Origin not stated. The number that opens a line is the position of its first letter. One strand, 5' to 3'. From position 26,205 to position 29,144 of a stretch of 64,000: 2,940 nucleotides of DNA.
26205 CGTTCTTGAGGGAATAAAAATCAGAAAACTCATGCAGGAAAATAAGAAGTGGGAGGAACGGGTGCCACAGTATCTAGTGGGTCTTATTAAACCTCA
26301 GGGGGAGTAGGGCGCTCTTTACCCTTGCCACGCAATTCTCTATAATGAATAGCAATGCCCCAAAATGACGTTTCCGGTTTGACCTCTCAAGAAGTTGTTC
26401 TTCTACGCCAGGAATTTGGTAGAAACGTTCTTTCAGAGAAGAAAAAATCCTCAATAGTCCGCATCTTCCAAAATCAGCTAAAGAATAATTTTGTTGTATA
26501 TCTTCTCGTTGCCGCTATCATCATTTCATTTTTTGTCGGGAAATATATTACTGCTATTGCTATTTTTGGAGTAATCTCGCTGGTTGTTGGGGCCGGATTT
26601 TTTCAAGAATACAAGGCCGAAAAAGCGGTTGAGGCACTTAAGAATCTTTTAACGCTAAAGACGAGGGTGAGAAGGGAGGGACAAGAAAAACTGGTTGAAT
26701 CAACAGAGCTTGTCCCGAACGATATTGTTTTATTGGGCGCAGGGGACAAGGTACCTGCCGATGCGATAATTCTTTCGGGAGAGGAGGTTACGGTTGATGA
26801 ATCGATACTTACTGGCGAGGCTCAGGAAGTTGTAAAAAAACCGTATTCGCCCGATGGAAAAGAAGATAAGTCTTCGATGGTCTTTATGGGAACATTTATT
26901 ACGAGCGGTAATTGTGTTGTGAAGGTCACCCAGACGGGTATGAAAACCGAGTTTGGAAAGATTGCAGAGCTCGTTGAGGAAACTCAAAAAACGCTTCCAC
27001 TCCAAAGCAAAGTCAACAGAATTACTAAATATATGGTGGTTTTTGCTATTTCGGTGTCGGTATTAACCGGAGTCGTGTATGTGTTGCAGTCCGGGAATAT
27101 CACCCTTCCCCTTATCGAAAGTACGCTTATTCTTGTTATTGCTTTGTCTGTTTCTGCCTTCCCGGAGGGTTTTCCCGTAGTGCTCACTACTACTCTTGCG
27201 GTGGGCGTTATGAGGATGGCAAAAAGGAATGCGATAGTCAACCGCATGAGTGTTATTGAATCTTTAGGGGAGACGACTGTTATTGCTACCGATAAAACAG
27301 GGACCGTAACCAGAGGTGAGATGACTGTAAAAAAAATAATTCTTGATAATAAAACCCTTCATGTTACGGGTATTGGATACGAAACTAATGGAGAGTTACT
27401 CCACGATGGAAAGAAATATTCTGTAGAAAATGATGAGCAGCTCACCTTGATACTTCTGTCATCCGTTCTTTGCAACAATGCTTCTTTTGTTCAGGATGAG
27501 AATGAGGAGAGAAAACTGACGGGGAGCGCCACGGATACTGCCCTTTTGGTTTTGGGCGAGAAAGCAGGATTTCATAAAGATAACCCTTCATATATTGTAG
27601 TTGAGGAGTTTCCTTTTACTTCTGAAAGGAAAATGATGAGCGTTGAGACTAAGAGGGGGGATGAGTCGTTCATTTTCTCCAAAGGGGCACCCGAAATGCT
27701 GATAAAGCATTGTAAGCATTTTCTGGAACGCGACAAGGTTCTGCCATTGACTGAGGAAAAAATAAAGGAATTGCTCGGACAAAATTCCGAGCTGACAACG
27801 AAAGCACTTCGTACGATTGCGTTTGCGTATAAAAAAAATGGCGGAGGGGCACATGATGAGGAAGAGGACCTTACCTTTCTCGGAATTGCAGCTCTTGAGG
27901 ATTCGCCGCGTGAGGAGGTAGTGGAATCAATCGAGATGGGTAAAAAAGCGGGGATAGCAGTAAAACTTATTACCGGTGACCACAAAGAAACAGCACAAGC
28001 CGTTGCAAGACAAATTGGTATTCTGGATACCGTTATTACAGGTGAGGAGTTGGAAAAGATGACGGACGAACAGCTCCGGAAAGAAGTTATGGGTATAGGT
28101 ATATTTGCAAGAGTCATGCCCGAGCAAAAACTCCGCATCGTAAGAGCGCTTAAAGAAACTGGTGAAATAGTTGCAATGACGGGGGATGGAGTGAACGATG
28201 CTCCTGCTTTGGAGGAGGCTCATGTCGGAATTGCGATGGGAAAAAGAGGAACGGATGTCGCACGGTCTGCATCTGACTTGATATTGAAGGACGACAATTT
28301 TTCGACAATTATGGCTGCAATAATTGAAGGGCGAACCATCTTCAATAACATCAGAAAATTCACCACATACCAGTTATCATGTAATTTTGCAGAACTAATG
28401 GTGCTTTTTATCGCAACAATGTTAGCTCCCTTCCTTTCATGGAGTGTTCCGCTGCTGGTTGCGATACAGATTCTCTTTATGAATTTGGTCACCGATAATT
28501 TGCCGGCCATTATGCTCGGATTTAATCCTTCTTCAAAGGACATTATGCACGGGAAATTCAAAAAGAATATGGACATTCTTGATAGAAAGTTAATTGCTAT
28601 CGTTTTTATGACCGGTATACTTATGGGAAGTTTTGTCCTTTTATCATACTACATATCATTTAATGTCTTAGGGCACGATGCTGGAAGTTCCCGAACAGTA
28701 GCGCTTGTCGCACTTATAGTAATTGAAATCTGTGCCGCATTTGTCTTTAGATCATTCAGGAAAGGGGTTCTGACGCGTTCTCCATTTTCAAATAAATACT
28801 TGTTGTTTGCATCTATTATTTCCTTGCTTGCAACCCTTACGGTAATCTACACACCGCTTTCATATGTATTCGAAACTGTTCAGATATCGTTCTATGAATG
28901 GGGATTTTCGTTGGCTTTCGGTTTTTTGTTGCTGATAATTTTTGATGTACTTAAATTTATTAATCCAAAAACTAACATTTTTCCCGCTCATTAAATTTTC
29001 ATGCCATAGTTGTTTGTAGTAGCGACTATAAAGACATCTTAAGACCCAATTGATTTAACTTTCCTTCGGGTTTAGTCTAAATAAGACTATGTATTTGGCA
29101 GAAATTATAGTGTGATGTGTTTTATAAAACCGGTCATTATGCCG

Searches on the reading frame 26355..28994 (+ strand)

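Call 14: search_protein_families(library=pfam, proteins=[window:26355-28994:+], max_evalue=0.001)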
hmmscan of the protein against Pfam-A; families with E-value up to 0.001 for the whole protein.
window:26355-28994:+ (879 aa): 6 families
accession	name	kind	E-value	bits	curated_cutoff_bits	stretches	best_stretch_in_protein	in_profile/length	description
PF00122.25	E1-E2_ATPase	-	1.7e-49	168.2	28.1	1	100-291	4-181/181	E1-E2 ATPase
PF00689.26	Cation_ATPase_C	-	9.5e-37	126.9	27.3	1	700-869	3-175/175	Cation transporting ATPase, C-terminus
PF00702.32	Hydrolase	-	4.3e-20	73.4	26.4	1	468-623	48-191/191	haloacid dehalogenase-like hydrolase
PF13246.12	Cation_ATPase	-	1.5e-19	70.2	21.7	1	371-455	1-90/91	Cation transport ATPase (P-type)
PF00690.31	Cation_ATPase_N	-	7.6e-13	48.4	20.4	1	5-56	17-68/69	Cation transporter/ATPase, N-terminus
PF12710.13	HAD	-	0.00041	21.3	27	1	519-620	87-189/189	haloacid dehalogenase-like hydrolase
